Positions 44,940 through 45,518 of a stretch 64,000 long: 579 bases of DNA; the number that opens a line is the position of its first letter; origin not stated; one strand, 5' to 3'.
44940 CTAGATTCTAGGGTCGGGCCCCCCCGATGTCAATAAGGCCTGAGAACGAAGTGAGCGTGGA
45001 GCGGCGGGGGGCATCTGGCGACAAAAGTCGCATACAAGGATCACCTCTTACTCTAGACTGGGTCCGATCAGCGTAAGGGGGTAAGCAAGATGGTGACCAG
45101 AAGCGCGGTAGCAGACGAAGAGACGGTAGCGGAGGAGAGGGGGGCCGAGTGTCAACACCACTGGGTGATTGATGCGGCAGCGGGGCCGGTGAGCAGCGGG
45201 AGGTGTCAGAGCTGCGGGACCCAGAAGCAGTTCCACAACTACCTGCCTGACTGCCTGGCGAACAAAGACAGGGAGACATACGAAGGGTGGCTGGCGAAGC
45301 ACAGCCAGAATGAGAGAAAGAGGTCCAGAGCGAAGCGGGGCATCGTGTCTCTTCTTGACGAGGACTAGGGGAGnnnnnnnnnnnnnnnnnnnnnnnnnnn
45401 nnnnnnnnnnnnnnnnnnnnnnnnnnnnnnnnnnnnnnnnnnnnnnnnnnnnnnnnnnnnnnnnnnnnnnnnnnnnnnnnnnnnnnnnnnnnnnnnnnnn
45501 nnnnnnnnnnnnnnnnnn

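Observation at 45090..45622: Two-gene small Cys-rich protein module (zinc-ribbon + 5-Cys protein) immediately upstream of dnaJ(cbpA)-clpB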

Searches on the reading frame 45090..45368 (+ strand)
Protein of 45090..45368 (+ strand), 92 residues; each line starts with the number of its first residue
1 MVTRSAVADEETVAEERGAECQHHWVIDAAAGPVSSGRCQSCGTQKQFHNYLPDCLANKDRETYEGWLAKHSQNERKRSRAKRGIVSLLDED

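Call 4: search_protein_families(library=pfam, proteins=[window:45090-45368:+], max_evalue=1)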
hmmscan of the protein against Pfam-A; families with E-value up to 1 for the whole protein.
window:45090-45368:+ (92 aa): 2 families
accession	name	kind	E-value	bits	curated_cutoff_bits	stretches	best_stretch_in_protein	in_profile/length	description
PF19134.6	DUF5817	-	0.0023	18.3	31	1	20-49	8-34/57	Domain of unknown function (DUF5817)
PF20173.3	ZnF_RZ-type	-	0.065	13.3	27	1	21-44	16-39/54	RZ type zinc finger domain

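Call 5: search_protein_families(library=ncbifam, proteins=[window:45090-45368:+], max_evalue=1)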
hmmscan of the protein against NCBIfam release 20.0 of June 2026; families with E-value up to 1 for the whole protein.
window:45090-45368:+ (92 aa): 0 families

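Call 8: find_homologous_proteins(query=window:45090-45368:+, max_evalue=0.01)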
Query window:45090-45368:+ (92 aa): 9 proteins with E <= 0.01 among 10 candidates.
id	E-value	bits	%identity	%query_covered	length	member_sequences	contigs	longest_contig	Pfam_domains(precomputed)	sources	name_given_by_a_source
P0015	5.6e-46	172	84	100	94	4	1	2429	-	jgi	jgi:hypothetical protein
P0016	3.0e-45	170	82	100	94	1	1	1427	-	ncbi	-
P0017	2.0e-43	164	78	100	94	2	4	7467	-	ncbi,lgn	-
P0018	6.8e-43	162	77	100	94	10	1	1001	-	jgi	-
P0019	7.4e-42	159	83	82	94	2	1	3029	-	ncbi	-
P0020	6.5e-41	156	76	100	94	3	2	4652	-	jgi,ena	jgi:hypothetical protein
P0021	3.2e-37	144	70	100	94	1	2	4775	-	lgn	-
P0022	2.0e-36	142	68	100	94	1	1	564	-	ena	-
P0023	4.1e-35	137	65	100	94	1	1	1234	-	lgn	-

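Call 23: find_homologous_proteins(query=A3, max_evalue=0.01)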
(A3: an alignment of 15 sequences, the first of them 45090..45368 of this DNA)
Query A3 (15 sequences) (92 aa, profile of the alignment): 169 proteins with E <= 0.01 among 1192 candidates; the best 120 are listed.
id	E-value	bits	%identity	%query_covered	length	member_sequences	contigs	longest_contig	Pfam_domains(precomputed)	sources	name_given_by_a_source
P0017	1.8e-34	135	78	100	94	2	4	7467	-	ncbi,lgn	-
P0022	3.4e-33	131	68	100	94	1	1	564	-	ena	-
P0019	5.0e-33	131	83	82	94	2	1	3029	-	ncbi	-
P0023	9.9e-33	130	65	100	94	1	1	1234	-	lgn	-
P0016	1.3e-32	130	82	100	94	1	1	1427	-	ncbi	-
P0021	4.1e-32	128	70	100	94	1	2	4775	-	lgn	-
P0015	5.5e-32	128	84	100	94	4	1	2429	-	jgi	jgi:hypothetical protein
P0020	2.4e-31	125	76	100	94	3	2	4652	-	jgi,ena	jgi:hypothetical protein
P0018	3.9e-31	125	77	100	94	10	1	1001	-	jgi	-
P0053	6.9e-31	124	43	75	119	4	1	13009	-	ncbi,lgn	-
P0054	7.5e-31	124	42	99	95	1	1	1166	-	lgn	-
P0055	1.3e-30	123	46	89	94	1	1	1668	-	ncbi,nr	ncbi:MAG: hypothetical protein QUS33_03280 [Dehalococcoidia bacterium]|nr:hypothetical protein [Deha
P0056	2.7e-30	122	61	100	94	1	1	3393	-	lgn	-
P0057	3.0e-30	122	63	78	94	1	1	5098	-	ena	-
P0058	6.2e-30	121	41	99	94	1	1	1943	-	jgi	jgi:hypothetical protein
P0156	3.5e-22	96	53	51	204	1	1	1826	-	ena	-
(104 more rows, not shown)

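Call 27: search_solved_structures(query=A3, max_evalue=10, show_alignments=3)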
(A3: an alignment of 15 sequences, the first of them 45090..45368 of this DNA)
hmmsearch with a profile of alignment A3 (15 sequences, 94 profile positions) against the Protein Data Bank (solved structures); distinct sequences matched with E-value up to 10: 4.
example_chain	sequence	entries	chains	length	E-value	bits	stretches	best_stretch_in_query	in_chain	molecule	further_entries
2d1l_A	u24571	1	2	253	0.14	15.6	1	47-90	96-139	Metastasis suppressor protein 1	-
1pzw_A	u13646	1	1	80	0.24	14.8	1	15-53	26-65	Transcription factor grauzone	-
1ar1_B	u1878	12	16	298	1.3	12.5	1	36-75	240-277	CYTOCHROME C OXIDASE | Cytochrome c oxidase subunit 2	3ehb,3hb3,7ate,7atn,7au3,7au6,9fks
1qle_B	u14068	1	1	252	1.6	12.2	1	36-74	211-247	CYTOCHROME C OXIDASE POLYPEPTIDE II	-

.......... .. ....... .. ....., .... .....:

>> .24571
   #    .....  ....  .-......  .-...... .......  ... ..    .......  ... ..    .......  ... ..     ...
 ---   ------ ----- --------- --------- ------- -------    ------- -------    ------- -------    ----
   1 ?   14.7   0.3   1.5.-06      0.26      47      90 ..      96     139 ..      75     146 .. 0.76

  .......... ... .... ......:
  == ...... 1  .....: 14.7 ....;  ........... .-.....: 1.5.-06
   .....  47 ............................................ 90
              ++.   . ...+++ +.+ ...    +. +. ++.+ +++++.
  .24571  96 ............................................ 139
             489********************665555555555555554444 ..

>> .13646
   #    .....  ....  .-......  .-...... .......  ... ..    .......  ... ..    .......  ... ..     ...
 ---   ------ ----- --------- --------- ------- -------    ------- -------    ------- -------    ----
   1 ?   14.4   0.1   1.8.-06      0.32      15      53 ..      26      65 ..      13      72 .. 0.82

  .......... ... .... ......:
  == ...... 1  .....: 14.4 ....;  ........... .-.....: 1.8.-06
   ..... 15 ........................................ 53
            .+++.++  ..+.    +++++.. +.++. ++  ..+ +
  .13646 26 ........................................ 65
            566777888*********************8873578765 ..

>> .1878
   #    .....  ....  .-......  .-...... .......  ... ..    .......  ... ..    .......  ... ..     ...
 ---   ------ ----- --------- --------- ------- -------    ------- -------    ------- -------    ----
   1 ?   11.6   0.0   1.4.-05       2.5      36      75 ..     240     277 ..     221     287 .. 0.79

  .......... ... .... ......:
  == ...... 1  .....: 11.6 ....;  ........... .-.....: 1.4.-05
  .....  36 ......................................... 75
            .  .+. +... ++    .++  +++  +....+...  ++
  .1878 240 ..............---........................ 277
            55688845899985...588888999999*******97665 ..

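Call 41: search_protein_families(library=pfam, proteins=[P0156], max_evalue=0.01)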
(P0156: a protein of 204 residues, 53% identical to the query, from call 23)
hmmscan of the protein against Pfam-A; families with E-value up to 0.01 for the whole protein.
P0156 (204 aa): 0 families

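Call 49: predict_structure(alignment_id=A5)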
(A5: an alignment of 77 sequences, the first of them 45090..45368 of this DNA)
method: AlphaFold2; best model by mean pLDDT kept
length: 92 residues; sequences in the alignment: 77
mean_pLDDT: 67.2   pTM: 0.41
mean pLDDT of the five models: 67.2, 58.6, 54.8, 54.2, 50.4
residues with pLDDT >= 90: 1; 70-90: 46; 50-70: 26; < 50: 19
segments of 3 or more residues with pLDDT < 50: 1-18
pLDDT, mean of each block of 10 residues (from residue 1): 40 47 82 82 87 66 74 72 58 43
secondary structure, 60 per line:
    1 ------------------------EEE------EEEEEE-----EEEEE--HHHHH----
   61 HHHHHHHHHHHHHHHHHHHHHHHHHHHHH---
elements in order: E25-27 E34-39 E45-49 H52-56 H61-89
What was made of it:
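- On Zinc ribbon (generic fold) for ZnRA: AF2 predicts strands 25-27, 34-39 and 45-49 with pLDDT about 82-87 (call 49).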

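Call 55: fold_search(model_id=the predicted structure, library=pdb)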
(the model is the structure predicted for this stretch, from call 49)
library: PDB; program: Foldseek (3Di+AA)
matches with E <= 10: 737; with E <= 0.001: 0
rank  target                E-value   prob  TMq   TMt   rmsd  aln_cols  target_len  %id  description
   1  6k0a_G                3.1e-01  0.25  0.25  0.21   7.4        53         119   15  cryo-EM structure of an archaeal Ribonuclease P (released 2019-06-19)
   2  4c2m_X                5.6e-01  0.23  0.22  0.18   9.8        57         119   21  Structure of RNA polymerase I at 2.8 A resolution (released 2013-10-23)
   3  5syw_A                5.6e-01  0.15  0.23  0.04   9.7        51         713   20  Crystal structure of Burkhoderia pseudomallei KatG variant Q233E (released 2016-09-14)
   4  9pd5_K                6.0e-01  0.66  0.28  0.17   5.7        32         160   16  NER dual incision complex - NoF (released 2026-02-18)
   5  5syh_A                6.0e-01  0.15  0.23  0.04   9.7        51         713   20  Structure of D141A variant of B. pseudomallei KatG (released 2016-09-07)
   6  5syv_A                6.0e-01  0.15  0.23  0.04   9.8        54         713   17  Crystal structure of Burkholderia pseudomallei KatG N240D variant (released 2016-09-14)
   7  6hlq_I                6.4e-01  0.21  0.21  0.18  10.8        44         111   20  Yeast RNA polymerase I* elongation complex bound to nucleotide analog GMPCPP (released 2019-04-03)
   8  5kq2_A                6.4e-01  0.15  0.23  0.04   9.7        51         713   20  Crystal structure of the A357D variant of catalase-peroxidase from B. pseudomallei (released 2017-04-26)
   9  5syy_A                6.4e-01  0.15  0.24  0.04   9.7        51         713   20  Crystal structure of the S324G variant of catalase-peroxidase from B. pseudomallei (released 2016-09-14)
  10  5v4o_A                6.4e-01  0.14  0.24  0.04   9.8        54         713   17  Crystal structure of the D141A/Q233E/N240D variant of catalase-peroxidase from B. pseudomallei (released 2017-04-26)
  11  8ram_M                6.9e-01  0.18  0.21  0.28  10.4        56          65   18  Structure of Sen1 bound RNA Polymerase II pre-termination complex (released 2024-10-30)
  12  5syu_A                6.9e-01  0.14  0.23  0.04   9.7        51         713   20  Crystal structure of Burkholderia pseudomallei KatG E242Q variant (released 2016-09-14)
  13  6cc6_A                6.9e-01  0.14  0.23  0.04   9.7        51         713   20  Crystal structure of the W202F variant of catalase-peroxidase from B. pseudomallei (released 2018-02-14)
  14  6cek_A                6.9e-01  0.14  0.23  0.04   9.7        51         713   20  Crystal structure of the D141N variant of catalase-peroxidase from B. pseudomallei (released 2018-02-21)
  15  8ebt_K                7.3e-01  0.60  0.30  0.17   6.8        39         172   15  XPA repositioning Core7 of TFIIH relative to XPC-DNA lesion (Cy5) (released 2023-04-19)
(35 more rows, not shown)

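Call 70: search_protein_families(library=phrogs, proteins=[window:45090-45368:+], max_evalue=0.1)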
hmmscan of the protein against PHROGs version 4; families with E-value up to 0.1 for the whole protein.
window:45090-45368:+ (92 aa): 5 families
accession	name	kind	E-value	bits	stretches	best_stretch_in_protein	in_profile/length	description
phrog_6094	-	unknown function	0.0024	18.7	1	15-80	79-135/142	-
phrog_2451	-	unknown function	0.0073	16.7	1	34-63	16-45/56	-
phrog_27296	-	unknown function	0.011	16.8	1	10-47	15-54/61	-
phrog_25330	-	unknown function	0.05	14.6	1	35-57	42-64/69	-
phrog_25934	-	unknown function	0.068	14.1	0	33-45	37-49/52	-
